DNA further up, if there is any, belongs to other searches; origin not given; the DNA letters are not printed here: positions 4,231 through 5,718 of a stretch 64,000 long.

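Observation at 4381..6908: A two-gene cargo module (420-aa unknown plus 395-aa SEC-C / nuclease-like protein): candidate undescribed defence or toxin system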

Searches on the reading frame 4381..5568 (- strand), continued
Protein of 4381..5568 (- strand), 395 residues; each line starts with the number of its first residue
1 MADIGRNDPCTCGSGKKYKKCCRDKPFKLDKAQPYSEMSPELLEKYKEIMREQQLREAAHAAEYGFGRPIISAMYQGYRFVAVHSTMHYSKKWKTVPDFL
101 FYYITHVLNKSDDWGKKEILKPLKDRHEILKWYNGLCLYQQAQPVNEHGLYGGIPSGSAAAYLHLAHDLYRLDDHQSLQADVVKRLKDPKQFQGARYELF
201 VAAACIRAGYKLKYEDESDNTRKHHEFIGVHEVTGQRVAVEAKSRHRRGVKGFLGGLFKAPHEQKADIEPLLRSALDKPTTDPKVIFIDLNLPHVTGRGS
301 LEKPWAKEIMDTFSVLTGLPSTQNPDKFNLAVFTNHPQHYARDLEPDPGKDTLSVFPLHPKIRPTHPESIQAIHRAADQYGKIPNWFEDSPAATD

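Call 34: find_encoding_contigs(protein=P0094, flank=6000, max_places=2)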
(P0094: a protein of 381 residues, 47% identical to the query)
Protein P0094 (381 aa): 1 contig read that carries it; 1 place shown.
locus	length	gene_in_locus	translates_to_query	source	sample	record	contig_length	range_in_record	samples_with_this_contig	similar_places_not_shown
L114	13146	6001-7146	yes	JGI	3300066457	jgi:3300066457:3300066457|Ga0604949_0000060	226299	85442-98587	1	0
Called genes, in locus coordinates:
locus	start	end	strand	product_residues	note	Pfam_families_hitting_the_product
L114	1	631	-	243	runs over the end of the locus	PF01209:Ubie_methyltran, PF13489:Methyltransf_23, PF13847:Methyltransf_31 (weak), PF08241:Methyltransf_11, PF08242:Methyltransf_12 (weak), PF13649:Methyltransf_25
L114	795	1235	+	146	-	PF00572:Ribosomal_L13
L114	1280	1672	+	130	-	PF00380:Ribosomal_S9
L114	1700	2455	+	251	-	PF00318:Ribosomal_S2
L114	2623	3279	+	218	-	PF00889:EF_TS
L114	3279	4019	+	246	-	PF00696:AA_kinase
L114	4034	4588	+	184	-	PF01765:RRF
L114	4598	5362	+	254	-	PF08032:SpoU_sub_bind, PF00588:SpoU_methylase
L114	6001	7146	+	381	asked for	PF02810:SEC-C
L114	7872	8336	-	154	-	PF03473:MOSC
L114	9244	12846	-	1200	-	-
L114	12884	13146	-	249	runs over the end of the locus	PF13302:Acetyltransf_3, PF00583:Acetyltransf_1, PF13673:Acetyltransf_10, PF13508:Acetyltransf_7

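Call 41: search_dna_similar(query=window:4381-5568:-, collection=plasmids, mode=protein, max_evalue=0.001, max_rows=40)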
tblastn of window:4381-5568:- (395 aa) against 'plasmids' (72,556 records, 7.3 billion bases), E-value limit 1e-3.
Records with a match: 12; places in all: 12; records where one place covers at least 80% of the query: 3.
Best place of each record, by identity: 80-90% 1; <60% 11.
By first word of the organism name: Sinorhizobium 3; Rhizobium 2; Agrobacterium 2; Methylomonas 2; Caballeronia 1; Klebsiella 1; Monoglobus 1.
By predicted mobility (MOB-suite, as given by PLSDB): non-mobilizable 7; conjugative 3; mobilizable 2.
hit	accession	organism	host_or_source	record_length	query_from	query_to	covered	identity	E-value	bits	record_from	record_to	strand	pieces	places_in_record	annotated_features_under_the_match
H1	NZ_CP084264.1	Caballeronia sp. SL2Y3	Jalysus wickhami,Cell culture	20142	1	343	87%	38.6%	4e-47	179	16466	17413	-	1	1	hypothetical protein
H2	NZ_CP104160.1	Rhizobium sp. CB3060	Leucaena leucocephala,cell culture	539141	7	391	97%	29.1%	3e-30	130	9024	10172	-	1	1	SEC-C domain-containing protein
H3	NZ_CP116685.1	Agrobacterium fabrum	cell culture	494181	7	391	97%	28.7%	6e-29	126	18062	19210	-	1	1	SEC-C domain-containing protein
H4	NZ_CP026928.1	Agrobacterium tumefaciens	Medicago sativa,from a crown gall tumor ...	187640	9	291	72%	32.5%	3e-31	133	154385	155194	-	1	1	SEC-C domain-containing protein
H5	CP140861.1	Rhizobium ruizarguesonis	Trifolium pratense,whole organism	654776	5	296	74%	28.0%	1e-18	96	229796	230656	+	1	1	SEC-C metal-binding domain-containing protein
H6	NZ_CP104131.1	Sinorhizobium sp. K101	Phaseolus vulgaris,cell ...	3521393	178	335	40%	39.9%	3e-24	112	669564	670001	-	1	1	none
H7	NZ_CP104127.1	Sinorhizobium sp. M103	Phaseolus vulgaris,cell ...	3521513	178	335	40%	39.9%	3e-24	112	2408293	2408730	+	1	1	none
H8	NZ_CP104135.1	Sinorhizobium sp. C101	Phaseolus vulgaris,cell ...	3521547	178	335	40%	39.9%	3e-24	112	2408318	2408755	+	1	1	none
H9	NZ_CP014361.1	Methylomonas sp. DH-1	cell culture,waste sludge of a brewery ...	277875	1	53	13%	42.9%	8e-4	49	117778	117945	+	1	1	SEC-C metal-binding domain-containing protein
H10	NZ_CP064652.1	Methylomonas sp. LL1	soil,riparian wetland soil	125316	1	53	13%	42.9%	1e-3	49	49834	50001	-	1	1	SEC-C metal-binding domain-containing protein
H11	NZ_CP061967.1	Klebsiella pneumoniae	Homo sapiens,whole organism,bile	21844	4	36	8%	59.5%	1e-3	49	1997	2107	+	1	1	record has no annotation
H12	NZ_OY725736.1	Monoglobus pectinilyticus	-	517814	4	25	6%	86.4%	8e-4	49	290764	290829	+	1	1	secA: preprotein translocase subunit SecA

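Call 47: search_dna_similar(query=P0122, collection=plasmids, mode=protein, max_evalue=0.01, max_rows=40)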
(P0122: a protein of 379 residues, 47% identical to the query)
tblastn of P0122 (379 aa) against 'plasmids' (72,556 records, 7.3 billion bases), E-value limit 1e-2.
Records with a match: 73; places in all: 73; records where one place covers at least 80% of the query: 2.
Best place of each record, by identity: 95-99% 1; 90-95% 8; 80-90% 42; 60-80% 10; <60% 12.
By first word of the organism name: Enterococcus 18; Escherichia 7; Clostridium 6; Klebsiella 5; Methylocystis 4; Salmonella 4; Rhizobium 3; Sinorhizobium 3; Methylomonas 3; Agrobacterium 2; and 16 more.
By predicted mobility (MOB-suite, as given by PLSDB): non-mobilizable 47; mobilizable 20; conjugative 6.
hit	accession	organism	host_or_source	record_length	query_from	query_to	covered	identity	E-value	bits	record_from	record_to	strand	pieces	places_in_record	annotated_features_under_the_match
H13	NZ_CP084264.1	Caballeronia sp. SL2Y3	Jalysus wickhami,Cell culture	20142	5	287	75%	41.8%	2e-57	208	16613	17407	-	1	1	hypothetical protein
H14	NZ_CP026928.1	Agrobacterium tumefaciens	Medicago sativa,from a crown gall tumor ...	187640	12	337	86%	31.4%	2e-35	144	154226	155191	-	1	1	SEC-C domain-containing protein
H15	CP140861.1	Rhizobium ruizarguesonis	Trifolium pratense,whole organism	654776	1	326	86%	26.8%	2e-27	121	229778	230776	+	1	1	SEC-C metal-binding domain-containing protein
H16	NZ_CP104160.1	Rhizobium sp. CB3060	Leucaena leucocephala,cell culture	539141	9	285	73%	30.9%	3e-38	153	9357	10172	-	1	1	SEC-C domain-containing protein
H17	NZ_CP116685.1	Agrobacterium fabrum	cell culture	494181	12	285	72%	30.4%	7e-36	146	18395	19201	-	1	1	SEC-C domain-containing protein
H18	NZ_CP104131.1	Sinorhizobium sp. K101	Phaseolus vulgaris,cell ...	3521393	152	378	60%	33.3%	5e-27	120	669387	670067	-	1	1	none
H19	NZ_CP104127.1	Sinorhizobium sp. M103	Phaseolus vulgaris,cell ...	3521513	152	378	60%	33.3%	5e-27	120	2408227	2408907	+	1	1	none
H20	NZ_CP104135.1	Sinorhizobium sp. C101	Phaseolus vulgaris,cell ...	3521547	152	378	60%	33.3%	5e-27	120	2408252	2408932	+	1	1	none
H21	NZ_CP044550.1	Hydrogenophaga sp. BPS33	-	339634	4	165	43%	29.5%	1e-3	49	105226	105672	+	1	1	methyltransferase domain-containing protein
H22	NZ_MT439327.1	Klebsiella pneumoniae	-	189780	7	89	22%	32.7%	1e-4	52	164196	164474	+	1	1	type I restriction endonuclease subunit R | YecA family protein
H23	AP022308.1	Burkholderia sp. SFA1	-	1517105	2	66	17%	36.9%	5e-3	47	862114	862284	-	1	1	hypothetical protein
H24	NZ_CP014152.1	Clostridium botulinum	Microbial isolate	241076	3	25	6%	87.0%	6e-4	50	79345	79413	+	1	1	SEC-C metal-binding domain-containing protein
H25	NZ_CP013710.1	Clostridium botulinum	Microbial isolate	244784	3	25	6%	87.0%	6e-4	50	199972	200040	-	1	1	SEC-C metal-binding domain-containing protein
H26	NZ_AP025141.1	Clostridium botulinum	Homo sapiens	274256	3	25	6%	87.0%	6e-4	50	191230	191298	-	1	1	SEC-C metal-binding domain-containing protein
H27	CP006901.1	Clostridium botulinum Prevot_594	Isolate microbial culture,ham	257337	3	27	7%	80.0%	6e-4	50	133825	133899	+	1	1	SEC-C motif family protein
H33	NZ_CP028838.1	Enterococcus faecalis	dairy cattle,cell culture,milk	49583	1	25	7%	80.0%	4e-3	47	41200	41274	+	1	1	SEC-C metal-binding domain-containing protein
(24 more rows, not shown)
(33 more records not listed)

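Call 48: get_annotated_region(hit=H33, flank=3000)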
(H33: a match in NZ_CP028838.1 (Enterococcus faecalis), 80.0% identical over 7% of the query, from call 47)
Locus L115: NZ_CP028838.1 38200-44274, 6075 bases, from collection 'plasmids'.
description: Enterococcus faecalis strain FC plasmid unnamed3, complete sequence
organism: Enterococcus faecalis (NCBI taxid 1351)
taxonomy: Bacteria; Bacillota; Bacilli; Lactobacillales; Enterococcaceae; Enterococcus; Enterococcus faecalis
host: -; source: dairy cattle,cell culture,milk; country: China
typing (MOB-suite, as given by PLSDB): mobilizable; replicon rep_cluster_180; relaxase MOBC
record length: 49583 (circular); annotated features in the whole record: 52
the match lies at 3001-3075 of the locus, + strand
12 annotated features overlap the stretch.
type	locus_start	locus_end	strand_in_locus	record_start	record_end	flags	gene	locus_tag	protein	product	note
CDS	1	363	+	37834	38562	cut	-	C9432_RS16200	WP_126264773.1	hypothetical protein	-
CDS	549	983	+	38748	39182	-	-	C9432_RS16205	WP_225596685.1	hypothetical protein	-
CDS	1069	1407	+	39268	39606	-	-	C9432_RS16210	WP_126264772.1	hypothetical protein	-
CDS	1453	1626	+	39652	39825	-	-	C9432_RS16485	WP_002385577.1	hypothetical protein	-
CDS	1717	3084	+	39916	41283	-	-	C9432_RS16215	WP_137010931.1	SEC-C metal-binding domain-containing protein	-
CDS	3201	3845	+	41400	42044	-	-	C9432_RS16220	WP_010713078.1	recombinase family protein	GO:0006310 - DNA recombination [Evidence IEA]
CDS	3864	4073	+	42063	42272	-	-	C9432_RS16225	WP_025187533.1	hypothetical protein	-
CDS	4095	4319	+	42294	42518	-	-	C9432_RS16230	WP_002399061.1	hypothetical protein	-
CDS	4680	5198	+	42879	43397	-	-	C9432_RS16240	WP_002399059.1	hypothetical protein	-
CDS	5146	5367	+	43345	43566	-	-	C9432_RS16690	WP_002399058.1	hypothetical protein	-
CDS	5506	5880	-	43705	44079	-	-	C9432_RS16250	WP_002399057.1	hypothetical protein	-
CDS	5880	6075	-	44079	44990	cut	-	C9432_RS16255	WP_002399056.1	AAA family ATPase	-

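Call 49: get_annotated_region(hit=H24, flank=3000)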
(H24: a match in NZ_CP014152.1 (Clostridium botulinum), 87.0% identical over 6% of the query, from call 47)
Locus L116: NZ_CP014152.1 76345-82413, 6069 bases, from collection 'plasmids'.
description: Clostridium botulinum strain BrDura plasmid pRSJ20_1, complete sequence
organism: Clostridium botulinum (NCBI taxid 1491)
taxonomy: Bacteria; Bacillota; Clostridia; Eubacteriales; Clostridiaceae; Clostridium; Clostridium botulinum
host: -; source: Microbial isolate; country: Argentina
typing (MOB-suite, as given by PLSDB): non-mobilizable; replicon rep_cluster_1536; mating-pair formation MPF_T
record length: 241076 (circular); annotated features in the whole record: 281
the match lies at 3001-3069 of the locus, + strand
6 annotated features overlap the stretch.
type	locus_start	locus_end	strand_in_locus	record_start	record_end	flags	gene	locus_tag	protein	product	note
CDS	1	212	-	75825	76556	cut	cas6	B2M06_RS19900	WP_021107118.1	CRISPR-associated endoribonuclease Cas6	GO:0043571 - maintenance of CRISPR repeat elements [Evidence IEA]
CDS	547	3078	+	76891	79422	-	-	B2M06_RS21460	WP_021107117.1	SEC-C metal-binding domain-containing protein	-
CDS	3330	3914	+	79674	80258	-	-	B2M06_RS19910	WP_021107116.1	hypothetical protein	-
CDS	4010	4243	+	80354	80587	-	-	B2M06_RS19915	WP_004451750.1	hypothetical protein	-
CDS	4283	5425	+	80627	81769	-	-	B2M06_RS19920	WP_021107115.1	RNA-guided endonuclease TnpB family protein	-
CDS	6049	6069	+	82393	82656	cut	-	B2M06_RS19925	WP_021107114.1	hypothetical protein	-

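Call 50: get_annotated_region(hit=H1, flank=5000)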
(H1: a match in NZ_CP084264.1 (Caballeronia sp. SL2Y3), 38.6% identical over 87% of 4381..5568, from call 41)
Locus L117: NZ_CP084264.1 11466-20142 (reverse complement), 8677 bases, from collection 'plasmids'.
description: Caballeronia sp. SL2Y3 plasmid p2, complete sequence
organism: Caballeronia sp. SL2Y3 (NCBI taxid 2878151)
taxonomy: Bacteria; Pseudomonadota; Betaproteobacteria; Burkholderiales; Burkholderiaceae; Caballeronia; Caballeronia sp. SL2Y3
host: -; source: Jalysus wickhami,Cell culture; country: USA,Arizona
typing (MOB-suite, as given by PLSDB): non-mobilizable
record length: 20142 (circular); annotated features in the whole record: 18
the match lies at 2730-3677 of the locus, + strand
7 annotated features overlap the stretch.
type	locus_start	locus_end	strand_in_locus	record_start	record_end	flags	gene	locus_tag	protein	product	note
CDS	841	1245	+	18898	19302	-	-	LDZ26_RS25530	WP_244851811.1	hypothetical protein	-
CDS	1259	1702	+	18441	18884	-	-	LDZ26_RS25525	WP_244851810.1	hypothetical protein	-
CDS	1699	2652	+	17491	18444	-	-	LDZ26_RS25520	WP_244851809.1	tyrosine-type recombinase/integrase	GO:0015074 - DNA integration [Evidence IEA]; GO:0006310 - DNA recombination [Evidence IEA]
CDS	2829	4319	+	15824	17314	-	-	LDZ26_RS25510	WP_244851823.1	hypothetical protein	-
CDS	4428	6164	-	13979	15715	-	-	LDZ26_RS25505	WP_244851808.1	restriction endonuclease subunit S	GO:0006304 - DNA modification [Evidence IEA]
CDS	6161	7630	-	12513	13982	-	-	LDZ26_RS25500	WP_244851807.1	class I SAM-dependent DNA methyltransferase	-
CDS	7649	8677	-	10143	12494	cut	-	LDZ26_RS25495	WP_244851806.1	EcoAI/FtnUII family type I restriction enzme subunit R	-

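Call 58: find_related_loci(query=window:4384-5388:-, collection=viral_contigs, flank=6000)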
Query window:4384-5388:- (335 aa) in viral_contigs; peptide patterns used: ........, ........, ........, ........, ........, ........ (x = any residue, [..] = any of these).
1 stretches matched a pattern, but none encodes a relative of the query by tblastn (E <= 1e-3).

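Call 61: find_encoding_contigs(protein=P0156, flank=6000, max_places=2)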
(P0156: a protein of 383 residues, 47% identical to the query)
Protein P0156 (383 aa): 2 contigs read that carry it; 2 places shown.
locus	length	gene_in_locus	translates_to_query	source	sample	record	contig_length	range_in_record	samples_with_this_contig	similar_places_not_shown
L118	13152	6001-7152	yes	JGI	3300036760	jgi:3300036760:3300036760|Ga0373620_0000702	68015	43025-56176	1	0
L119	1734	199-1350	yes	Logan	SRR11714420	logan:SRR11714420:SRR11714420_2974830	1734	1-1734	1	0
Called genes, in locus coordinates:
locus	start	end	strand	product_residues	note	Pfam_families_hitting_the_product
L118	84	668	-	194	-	-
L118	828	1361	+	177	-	PF13413:HTH_25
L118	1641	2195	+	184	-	-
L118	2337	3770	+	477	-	PF00919:UPF0004, PF04055:Radical_SAM, PF01938:TRAM (faint), PF18693:TRAM_2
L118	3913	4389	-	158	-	PF00994:MoCF_biosynth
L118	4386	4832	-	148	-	PF01967:MoaC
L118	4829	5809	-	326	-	PF04055:Radical_SAM, PF06463:Mob_synth_C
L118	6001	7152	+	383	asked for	PF02810:SEC-C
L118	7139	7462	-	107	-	PF10543:ORF6N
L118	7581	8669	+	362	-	PF13650:Asp_protease_2, PF13975:gag-asp_proteas (weak)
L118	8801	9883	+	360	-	PF03054:tRNA_Me_trans, PF20259:tRNA_Me_trans_M, PF20258:tRNA_Me_trans_C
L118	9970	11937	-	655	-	PF16177:ACAS_N, PF00501:AMP-binding, PF13193:AMP-binding_C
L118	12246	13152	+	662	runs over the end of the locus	PF00664:ABC_membrane, PF00005:ABC_tran, PF02463:SMC_N (faint)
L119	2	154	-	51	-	?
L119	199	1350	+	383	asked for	PF02810:SEC-C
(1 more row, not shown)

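Call 62: find_encoding_contigs(protein=P0074, flank=6000, max_places=2)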
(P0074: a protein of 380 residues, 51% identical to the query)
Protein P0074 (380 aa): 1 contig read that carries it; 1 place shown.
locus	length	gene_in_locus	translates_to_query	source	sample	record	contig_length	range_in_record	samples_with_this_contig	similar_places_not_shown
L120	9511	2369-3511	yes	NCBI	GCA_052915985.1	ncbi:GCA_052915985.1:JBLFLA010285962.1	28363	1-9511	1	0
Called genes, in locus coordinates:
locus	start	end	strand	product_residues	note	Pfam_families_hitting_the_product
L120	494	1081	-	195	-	PF11848:DUF3368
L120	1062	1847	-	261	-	PF06114:Peptidase_M78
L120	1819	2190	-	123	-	PF12844:HTH_19, PF13560:HTH_31, PF01381:HTH_3, PF13443:HTH_26 (weak)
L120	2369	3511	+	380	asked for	PF02810:SEC-C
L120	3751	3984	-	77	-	-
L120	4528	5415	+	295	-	PF09623:Cas_NE0113, PF00196:GerE (weak)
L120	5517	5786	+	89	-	-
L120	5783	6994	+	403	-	PF09002:Card1_endonuc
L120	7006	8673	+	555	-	PF22335:Cas10-Cmr2_palm2 (weak)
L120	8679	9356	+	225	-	-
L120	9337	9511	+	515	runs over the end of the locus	PF09700:Cas_Cmr3 (weak)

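Call 63: find_encoding_contigs(protein=P0138, flank=6000, max_places=2)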
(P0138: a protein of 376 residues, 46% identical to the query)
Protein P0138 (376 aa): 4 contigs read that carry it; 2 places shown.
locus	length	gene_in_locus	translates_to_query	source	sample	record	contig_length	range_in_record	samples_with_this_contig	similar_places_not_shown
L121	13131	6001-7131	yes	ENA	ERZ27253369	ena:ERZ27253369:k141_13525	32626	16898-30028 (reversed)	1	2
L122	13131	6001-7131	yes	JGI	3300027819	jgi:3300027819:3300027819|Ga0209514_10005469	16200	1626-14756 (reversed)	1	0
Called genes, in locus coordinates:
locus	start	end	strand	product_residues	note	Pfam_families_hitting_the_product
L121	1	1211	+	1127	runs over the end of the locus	PF13091:PLDc_2, PF00176:SNF2-rel_dom (weak), PF04851:ResIII (faint), PF00271:Helicase_C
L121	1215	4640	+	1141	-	PF02384:N6_Mtase (faint), PF20473:MmeI_Mtase, PF07669:Eco57I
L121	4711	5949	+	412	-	-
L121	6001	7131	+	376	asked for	PF02810:SEC-C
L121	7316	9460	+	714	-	PF01935:DUF87, PF10412:TrwB_AAD_bind (weak)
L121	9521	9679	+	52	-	-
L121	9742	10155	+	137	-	-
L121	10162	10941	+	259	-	PF08861:DUF1828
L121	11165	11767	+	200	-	PF19570:DUF6088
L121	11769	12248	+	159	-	PF08843:AbiEii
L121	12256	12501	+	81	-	-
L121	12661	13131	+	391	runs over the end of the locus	PF13776:DUF4172, PF02661:Fic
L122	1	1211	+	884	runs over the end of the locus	?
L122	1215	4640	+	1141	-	PF02384:N6_Mtase (faint), PF20473:MmeI_Mtase, PF07669:Eco57I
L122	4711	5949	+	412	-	-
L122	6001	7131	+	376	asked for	PF02810:SEC-C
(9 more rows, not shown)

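Call 66: search_solved_structures(query=A4, max_evalue=1)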
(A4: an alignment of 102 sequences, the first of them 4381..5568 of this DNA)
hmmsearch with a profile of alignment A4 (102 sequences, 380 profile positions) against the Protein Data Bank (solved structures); distinct sequences matched with E-value up to 1: 15.
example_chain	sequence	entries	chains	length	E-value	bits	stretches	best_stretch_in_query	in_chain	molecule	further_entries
9l6b_C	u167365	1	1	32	7.1e-08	35.1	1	4-24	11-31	UPF0225 protein YchJ -C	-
1ozb_I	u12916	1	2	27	4.3e-07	32.5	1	4-24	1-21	Preprotein translocase secA subunit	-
1sx0_A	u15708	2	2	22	5.3e-07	32.2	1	4-22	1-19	SecA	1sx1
1tm6_A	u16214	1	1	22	1.8e-06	30.4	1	6-22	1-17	Preprotein translocase secA subunit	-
3iqy_A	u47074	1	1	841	2.6e-05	26.6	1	4-25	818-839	Protein translocase subunit secA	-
1tf2_A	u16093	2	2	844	2.7e-05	26.6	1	4-25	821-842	Preprotein translocase secA subunit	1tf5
2i9w_A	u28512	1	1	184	0.004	19.4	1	3-24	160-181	Hypothetical protein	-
9l6b_A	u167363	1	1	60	0.069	15.4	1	9-30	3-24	UPF0225 protein YchJ -A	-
2jq5_A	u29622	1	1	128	0.22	13.7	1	10-29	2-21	SEC-C motif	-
6u0m_4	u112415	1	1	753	0.28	13.4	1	260-347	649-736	DNA replication licensing factor MCM4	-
5u8s_4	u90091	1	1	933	0.3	13.3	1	260-347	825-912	DNA replication licensing factor MCM4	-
9vxg_A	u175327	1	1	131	0.32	13.2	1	9-28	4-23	UPF0225 protein YchJ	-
28vy_4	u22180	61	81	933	0.35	13.1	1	260-347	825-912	DNA replication licensing factor MCM4 | Minichromosome Maintenance 4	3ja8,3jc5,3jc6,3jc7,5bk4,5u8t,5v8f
5cwh_A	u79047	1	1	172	0.63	12.2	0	244-316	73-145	Designed helical repeat protein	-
5h78_A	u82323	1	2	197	0.87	11.8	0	244-316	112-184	cAMP-dependent protein kinase type II-alpha regulatory subunit,DHR14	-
